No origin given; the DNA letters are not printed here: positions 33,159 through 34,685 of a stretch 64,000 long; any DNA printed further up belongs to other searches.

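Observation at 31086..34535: Possible new electron-bifurcation module: double ferredoxin-MvhD fusion co-transcribed with NfnAB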

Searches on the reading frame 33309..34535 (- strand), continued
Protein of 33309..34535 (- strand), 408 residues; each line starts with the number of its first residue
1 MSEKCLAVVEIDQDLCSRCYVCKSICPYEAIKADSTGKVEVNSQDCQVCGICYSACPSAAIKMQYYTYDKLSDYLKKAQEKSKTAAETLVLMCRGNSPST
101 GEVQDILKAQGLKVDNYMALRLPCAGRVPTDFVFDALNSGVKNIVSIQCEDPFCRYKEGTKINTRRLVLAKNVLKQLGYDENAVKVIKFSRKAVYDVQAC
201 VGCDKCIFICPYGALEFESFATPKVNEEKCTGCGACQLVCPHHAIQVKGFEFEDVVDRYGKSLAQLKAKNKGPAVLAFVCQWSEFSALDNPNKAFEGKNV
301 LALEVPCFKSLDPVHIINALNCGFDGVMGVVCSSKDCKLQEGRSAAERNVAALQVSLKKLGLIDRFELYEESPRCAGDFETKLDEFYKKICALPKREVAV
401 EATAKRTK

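Call 33: find_encoding_contigs(protein=P0130, flank=8000, max_places=3)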
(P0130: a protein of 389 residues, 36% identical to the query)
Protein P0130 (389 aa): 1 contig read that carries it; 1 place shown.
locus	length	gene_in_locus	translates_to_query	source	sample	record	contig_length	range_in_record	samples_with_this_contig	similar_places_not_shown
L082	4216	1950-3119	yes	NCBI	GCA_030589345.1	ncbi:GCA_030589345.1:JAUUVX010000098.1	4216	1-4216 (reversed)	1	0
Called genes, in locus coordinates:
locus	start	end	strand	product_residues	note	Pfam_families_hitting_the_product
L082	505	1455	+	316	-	PF02219:MTHFR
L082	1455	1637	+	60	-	-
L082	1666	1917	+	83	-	-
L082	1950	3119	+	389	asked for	PF13237:Fer4_10 (weak), PF02662:FlpD, PF14697:Fer4_21, PF00037:Fer4 (weak), PF13237:Fer4_10, PF12838:Fer4_7 (weak), PF13187:Fer4_9 (weak), PF02662:FlpD, +7 more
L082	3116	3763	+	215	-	PF12225:DUF5981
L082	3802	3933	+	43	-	-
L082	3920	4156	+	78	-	PF09723:Zn_ribbon_8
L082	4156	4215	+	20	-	?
